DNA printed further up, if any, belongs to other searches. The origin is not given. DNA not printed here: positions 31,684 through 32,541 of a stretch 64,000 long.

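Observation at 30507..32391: SMODS/CD-NTase-like nucleotidyltransferase translationally coupled to a 2TM effector-like protein (CBASS-like module)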

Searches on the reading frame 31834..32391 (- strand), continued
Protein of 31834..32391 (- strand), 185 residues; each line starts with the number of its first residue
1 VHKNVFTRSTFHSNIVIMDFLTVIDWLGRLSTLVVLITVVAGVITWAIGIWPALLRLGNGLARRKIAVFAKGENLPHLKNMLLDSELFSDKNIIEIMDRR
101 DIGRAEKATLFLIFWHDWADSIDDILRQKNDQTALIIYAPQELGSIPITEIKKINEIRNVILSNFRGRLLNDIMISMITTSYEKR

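Call 54: search_protein_families(library=pfam, proteins=[L009:2158-2886:-, L053:7468-8292:+, L044:581-1819:+, L023:6027-7016:+, L008:3896-4960:-, L062:6737-7363:+, L062:7431-8402:-, L010:3715-5292:-, L005:2930-3712:-, L062:3387-4958:+], max_evalue=0.0001)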
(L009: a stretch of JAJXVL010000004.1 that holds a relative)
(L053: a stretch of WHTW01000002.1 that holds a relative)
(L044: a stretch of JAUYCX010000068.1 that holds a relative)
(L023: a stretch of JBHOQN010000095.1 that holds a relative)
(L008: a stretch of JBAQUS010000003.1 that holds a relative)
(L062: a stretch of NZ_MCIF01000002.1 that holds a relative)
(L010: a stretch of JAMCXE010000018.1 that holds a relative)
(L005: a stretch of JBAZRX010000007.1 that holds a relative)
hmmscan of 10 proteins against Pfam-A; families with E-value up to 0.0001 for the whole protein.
L009:2158-2886:- (242 aa): 1 family
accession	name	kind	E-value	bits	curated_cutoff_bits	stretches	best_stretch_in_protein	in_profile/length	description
PF13408.12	Zn_ribbon_recom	-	2.8e-05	24.8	25.3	1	2-54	11-53/58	Recombinase zinc beta ribbon domain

L053:7468-8292:+ (274 aa): 0 families

L044:581-1819:+ (412 aa): 4 families
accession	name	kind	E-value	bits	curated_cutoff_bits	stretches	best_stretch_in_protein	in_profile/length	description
PF01381.28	HTH_3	-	3.9e-14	52.9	23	1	7-60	1-54/55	Helix-turn-helix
PF13560.12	HTH_31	-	1.6e-07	32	27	1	2-58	1-58/64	Helix-turn-helix domain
PF12844.13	HTH_19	-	3.2e-07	30.6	30.2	1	4-61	1-58/64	Helix-turn-helix domain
PF13443.12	HTH_26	-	1.3e-05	25.8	22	1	9-65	4-61/63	Cro/C1-type HTH DNA-binding domain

L023:6027-7016:+ (329 aa): 3 families
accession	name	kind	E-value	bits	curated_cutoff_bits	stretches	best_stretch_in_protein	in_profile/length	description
PF00005.33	ABC_tran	-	7.7e-31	108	25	1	43-181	2-137/137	ABC transporter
PF13304.12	AAA_21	-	3.4e-13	50.8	27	1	147-210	232-298/304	AAA domain, putative AbiEii toxin, Type IV TA system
PF02463.25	SMC_N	-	3.9e-06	26.9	40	0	131-218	121-208/220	RecF/RecN/SMC N terminal domain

L008:3896-4960:- (354 aa): 2 families
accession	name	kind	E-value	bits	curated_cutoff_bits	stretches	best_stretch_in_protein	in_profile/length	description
PF00145.23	DNA_methylase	-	3.2e-73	247.4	22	1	5-346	2-323/324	C-5 cytosine-specific DNA methylase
PF09445.16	Methyltransf_15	-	8.3e-05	22.7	22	0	5-80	3-85/165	RNA cap guanine-N2 methyltransferase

L062:6737-7363:+ (208 aa): 1 family
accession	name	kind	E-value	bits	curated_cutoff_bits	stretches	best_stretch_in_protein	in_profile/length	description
PF07853.16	DUF1648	-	3.3e-06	27.1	28.7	1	65-112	1-47/49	Domain of unknown function (DUF1648)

L062:7431-8402:- (323 aa): 2 families
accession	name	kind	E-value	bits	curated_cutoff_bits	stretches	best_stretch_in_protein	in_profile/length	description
PF01738.24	DLH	-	2.4e-08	34.3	21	1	86-213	21-133/217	Dienelactone hydrolase family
PF12697.13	Abhydrolase_6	-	3.7e-05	24.9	26.3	0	105-237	26-116/217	Alpha/beta hydrolase family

L010:3715-5292:- (525 aa): 1 family
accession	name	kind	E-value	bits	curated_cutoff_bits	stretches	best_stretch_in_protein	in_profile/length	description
PF01555.25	N6_N4_Mtase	-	1.9e-15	57.9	26.7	1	50-165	116-219/221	DNA methylase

L005:2930-3712:- (260 aa): 1 family
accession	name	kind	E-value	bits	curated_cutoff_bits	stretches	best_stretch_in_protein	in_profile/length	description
PF09520.16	RE_TdeIII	-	4.1e-94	315.1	27.2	1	5-243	2-242/242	Type II restriction endonuclease, TdeIII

L062:3387-4958:+ (523 aa): 0 families

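Call 60: search_protein_families(library=padloc, proteins=[L078:481-2391:+, L078:2392-3567:+, L013:3273-3707:+, L046:3538-4497:+, L013:3727-4863:+, L079:4291-4845:+, L015:3088-3552:+, L062:3387-4958:+, L036:8150-8944:-, L080:4634-5641:-], max_evalue=0.00001)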
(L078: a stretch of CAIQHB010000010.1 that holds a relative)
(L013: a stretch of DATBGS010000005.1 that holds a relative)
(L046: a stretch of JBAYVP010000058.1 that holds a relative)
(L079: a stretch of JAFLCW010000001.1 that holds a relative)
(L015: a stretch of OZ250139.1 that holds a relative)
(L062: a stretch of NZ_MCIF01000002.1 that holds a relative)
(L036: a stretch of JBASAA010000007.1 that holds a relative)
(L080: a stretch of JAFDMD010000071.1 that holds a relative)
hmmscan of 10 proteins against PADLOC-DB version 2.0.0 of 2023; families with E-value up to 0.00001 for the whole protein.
L078:481-2391:+ (636 aa): 17 families
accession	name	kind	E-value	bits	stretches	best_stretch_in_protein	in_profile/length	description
PDLC01292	Cas10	-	4.3e-70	235.1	1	8-488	4-386/387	CAS-III; effector_LS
PDLC01422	Cas10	-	4.9e-61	205.3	1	7-552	5-459/519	CAS-III; effector_LS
PDLC02054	Cas10b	-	1.8e-50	170.3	2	355-548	267-466/537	-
PDLC00917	Cas10b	-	2.3e-43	146.9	2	208-478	269-508/510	"CRISPR-associated protein Cas10/Cmr2, subtype III-B"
PDLC01444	Cas10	-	2.3e-38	130.4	1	7-572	125-563/605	CAS-III; effector_LS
PDLC02052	Cas10b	-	1e-23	81.7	1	8-146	155-305/875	-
PDLC02051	Cas10b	-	4e-23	80.3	2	347-510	229-394/479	-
PDLC01651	Cas10b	-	2.3e-19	67.8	1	7-110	2-100/113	CAS-III-B; effector_LS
PDLC00920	Cas10b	-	5.4e-19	66.8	1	7-113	4-115/116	Cas10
PDLC02053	Cas10b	-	1.2e-17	61.4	1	9-146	67-204/717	-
PDLC02055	Cas10b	-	9.5e-12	42.4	1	367-543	220-409/487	-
PDLC01293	Cas10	-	7.3e-09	33.1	1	364-477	455-574/577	CAS-III; effector_LS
PDLC00916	Cas10a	-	7.8e-08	29.6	1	350-475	508-645/650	"CRISPR-associated protein Cas10/Csm1, subtype III-A/MTUBE"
PDLC01739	Cas10a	-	2.4e-07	27.6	1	387-490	533-631/731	-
PDLC00919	Cas10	-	7e-07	26.7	0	410-477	290-363/414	Cas10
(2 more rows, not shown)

L078:2392-3567:+ (391 aa): 6 families
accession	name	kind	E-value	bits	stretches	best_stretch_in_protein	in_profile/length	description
PDLC00980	Cmr3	-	1.1e-67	227.1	1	9-385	2-357/357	Cmr3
PDLC01361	Cmr3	-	1.5e-65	220.3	1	8-385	1-308/308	"CAS-III-B,CAS-III-C; effector_G5"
PDLC01640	Cmr3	-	1.2e-60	204.1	1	6-387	1-324/324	"CAS-III-B,CAS-III-C; effector_G5"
PDLC00978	Cmr3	-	9e-24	82.3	1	8-387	3-346/346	CRISPR type III-B/RAMP module-associated protein Cmr3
PDLC01269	Cmr3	-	2.2e-21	75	1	15-385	1-272/273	"CAS-III-B,CAS-III-C; effector_G5"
PDLC01454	Cmr3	-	2.2e-14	51.7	1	195-386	113-277/278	"CAS-III-B,CAS-III-C; effector_G5"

L013:3273-3707:+ (144 aa): 5 families
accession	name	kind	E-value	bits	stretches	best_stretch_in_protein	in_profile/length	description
PDLC01641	Cmr5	-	3.5e-29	99.5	1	17-140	1-109/109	CAS-III-B; effector_SS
PDLC01362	Cmr5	-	8.7e-28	95.1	1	17-140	1-110/110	CAS-III-B; effector_SS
PDLC00983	Cmr5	-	9.6e-22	76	1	15-144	2-143/143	CRISPR type III-B/RAMP module-associated protein Cmr5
PDLC01267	Cmr5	-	1e-19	69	1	18-142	1-108/109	CAS-III-B; effector_SS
PDLC01458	Cmr5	-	1.2e-19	68.7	1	16-144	3-110/111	CAS-III-B; effector_SS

L046:3538-4497:+ (319 aa): 11 families
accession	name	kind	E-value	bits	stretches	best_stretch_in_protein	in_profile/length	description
PDLC00981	Cmr4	-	1.9e-61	206.5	1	33-311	2-282/283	CRISPR type III-B/RAMP module RAMP protein Cmr4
PDLC00982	Cmr4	-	1.9e-58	196.5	1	33-311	2-280/281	Cmr4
PDLC01295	Cmr4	-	3.5e-58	195.8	1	33-311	2-255/256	"CAS-III-B,CAS-III-C; effector_G7"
PDLC01441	Cmr4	-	1.7e-56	189.8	1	33-314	4-242/245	"CAS-III-B,CAS-III-C; effector_G7"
PDLC01339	Csm3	-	3.3e-12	45.7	1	38-187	1-145/163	"CAS-III-A,CAS-III-D; effector_G7"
PDLC02107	Cas7_IIId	-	3.3e-09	34.2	0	28-118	4-84/426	-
PDLC02115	Cas7_IIId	-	7.4e-09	33.3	1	36-100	10-71/486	-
PDLC01016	Csm3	-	2.7e-07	29.2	1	38-310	5-187/189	Csm3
PDLC01296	Csm3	-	3.7e-07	28.4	0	36-87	10-59/192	"CAS-III-A,CAS-III-D; effector_G7"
PDLC01613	Csm3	-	2.9e-06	26.3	0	36-311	2-176/177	"CAS-III-A,CAS-III-D; effector_G7"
PDLC02111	Cas7_IIId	-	4.9e-06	23.7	0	196-316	65-178/417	-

L013:3727-4863:+ (378 aa): 19 families
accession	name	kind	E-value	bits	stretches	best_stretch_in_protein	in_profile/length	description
PDLC00989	Cmr6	-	6.3e-47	158.6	1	87-274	80-263/264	Cmr6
PDLC00987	Cmr6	-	5.8e-46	155.1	1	89-271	36-213/213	Cmr6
PDLC01274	Cmr6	-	1.6e-44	150.2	1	80-271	22-188/188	"CAS-III-B,CAS-III-C; effector_G7"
PDLC01452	Cmr6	-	1.9e-43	147.2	1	87-273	69-227/228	"CAS-III-B,CAS-III-C; effector_G7"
PDLC01212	Cmr6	-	2.2e-10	38.2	1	88-282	55-215/499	"CAS-III-B,CAS-III-C; effector_G7"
PDLC01442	Csm3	-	1.6e-09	35.9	1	106-284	33-189/208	"CAS-III-A,CAS-III-D; effector_G7"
PDLC01297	Csm3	-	1.7e-09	35.9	1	111-175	35-98/198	"CAS-III-A,CAS-III-D; effector_G7"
PDLC01016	Csm3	-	3e-09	35.6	1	112-271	25-189/189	Csm3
PDLC00981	Cmr4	-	2.4e-08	32.3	1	110-176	28-89/283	CRISPR type III-B/RAMP module RAMP protein Cmr4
PDLC01015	Csm3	-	4.6e-08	32.4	1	96-268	6-178/178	Csm3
PDLC01441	Cmr4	-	9.6e-08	30.1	1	109-178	26-85/245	"CAS-III-B,CAS-III-C; effector_G7"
PDLC00988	Cmr6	-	1.4e-07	29.6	0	250-280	204-235/252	Cmr6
PDLC01535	Cmr6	-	1.9e-07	29.3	0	104-173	31-96/185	"CAS-III-B,CAS-III-C; effector_G7"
PDLC01295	Cmr4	-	2.1e-07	29.4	1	112-178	29-87/256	"CAS-III-B,CAS-III-C; effector_G7"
PDLC00982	Cmr4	-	4.6e-07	27.9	1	112-175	30-88/281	Cmr4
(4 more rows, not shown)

L079:4291-4845:+ (184 aa): 4 families
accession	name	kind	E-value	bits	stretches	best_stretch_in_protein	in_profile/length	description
PDLC00884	HORMA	-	4.1e-85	281.9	1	14-183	1-170/171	HORMA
PDLC00880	HORMA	-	3.4e-47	158.7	1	14-180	1-163/167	HORMA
PDLC00879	HORMA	-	8.5e-07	26.9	1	19-149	4-134/169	HORMA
PDLC00886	HORMA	-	3.5e-06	25.1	1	17-136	2-118/164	HORMA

L015:3088-3552:+ (154 aa): 0 families

L062:3387-4958:+ (523 aa): 0 families

L036:8150-8944:- (264 aa): 0 families

L080:4634-5641:- (335 aa): 7 families
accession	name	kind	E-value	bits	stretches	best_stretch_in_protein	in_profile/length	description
PDLC00803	Cyclase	-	5.6e-72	240.4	1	29-302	1-246/253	oligonucleotide-cyclase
PDLC00823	Cyclase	-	8e-17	59.8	1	56-292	28-248/285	oligonucleotide-cyclase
PDLC00808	Cyclase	-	1.3e-14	52.3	1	60-257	38-237/325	oligonucleotide-cyclase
PDLC00810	Cyclase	-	1.8e-13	48.7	1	75-293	47-267/335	oligonucleotide-cyclase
PDLC00776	Cyclase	-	2.2e-13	48.2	1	31-284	5-242/287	oligonucleotide-cyclase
PDLC00814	Cyclase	-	3.8e-06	24.5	0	55-238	27-207/295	oligonucleotide-cyclase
PDLC00818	Cyclase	-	6.4e-06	23.9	0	50-277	20-247/322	oligonucleotide-cyclase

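Call 89: fold_search(model_id=the predicted structure, library=pdb)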
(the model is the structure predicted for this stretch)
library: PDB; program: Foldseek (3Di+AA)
matches with E <= 10: 1309; with E <= 0.001: 0
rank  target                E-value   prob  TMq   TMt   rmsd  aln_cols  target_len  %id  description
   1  5xra                  1.3e-03  1.00  0.43  0.21  13.0       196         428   13  Crystal structure of the human CB1 in complex with agonist AM11542 (released 2017-07-12)
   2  5xr8                  1.7e-03  0.98  0.36  0.19  13.8       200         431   13  Crystal structure of the human CB1 in complex with agonist AM841 (released 2017-07-12)
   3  4upb_A                3.0e-03  1.00  0.48  0.14   3.8       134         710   15  Electron cryo-microscopy of the complex formed between the hexameric ATPase RavA and the decameric inducible decarboxy (released 2014-08-20)
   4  4ohb                  3.0e-03  1.00  0.49  0.51   4.4       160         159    8  Crystal structure of MilB E103A in complex with 5-hydroxymethylcytidine 5'-monophosphate (hmCMP) from Streptomyces rimof (released 2014-06-25)
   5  3n75_A                3.6e-03  1.00  0.48  0.14   3.7       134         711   15  X-ray Crystal Structure of the Escherichia coli Inducible Lysine Decarboxylase LdcI (released 2011-02-16)
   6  3fni                  5.7e-03  0.99  0.41  0.44   6.0       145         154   12  Crystal structure of a diflavin flavoprotein A3 (all3895) from Nostoc sp., Northeast Structural Genomics Consortium Targ (released 2009-01-13)
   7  7e1b_F                6.9e-03  1.00  0.49  0.41   4.0       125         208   11  Crystal structure of VbrR-DNA complex (released 2022-02-09)
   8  5fkz                  6.9e-03  1.00  0.47  0.14   4.0       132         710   15  Structure of E.coli Constitutive lysine decarboxylase (released 2016-09-21)
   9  7cci_A                7.3e-03  1.00  0.52  0.63   3.5       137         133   14  Acinetobacter baumannii response regulator AdeR with disordered N terminus (released 2021-06-23)
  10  4jem_A                1.1e-02  0.99  0.49  0.52   4.6       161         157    7  Crystal structure of MilB complexed with cytidine 5'-monophosphate (released 2013-09-11)
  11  9t3c_B                1.1e-02  0.98  0.45  0.43   6.5       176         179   11  RACB with GDT bound (released 2026-03-18)
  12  5bsg_G                1.2e-02  1.00  0.49  0.32   6.0       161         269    8  Crystal structure of Medicago truncatula (delta)1-Pyrroline-5-Carboxylate Reductase (MtP5CR) in complex with NADP+ (released 2015-11-11)
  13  2fss_D                1.2e-02  0.89  0.39  0.22  17.9       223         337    9  Candida boidinii formate dehydrogenase (FDH) K47E mutant (released 2007-02-13)
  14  9e0o_A                1.2e-02  0.99  0.48  0.13   4.3       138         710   14  CryoEM structure of inducible Lysine decarboxylase from Hafnia alvei L-hydrazino-Lysine analog at 2.04 Angstrom resolu (released 2025-06-04)
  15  9i3q_A                1.2e-02  0.99  0.48  0.60   4.5       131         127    8  Crystal structure of DNPH1 bound by compound 2. (released 2025-11-12)
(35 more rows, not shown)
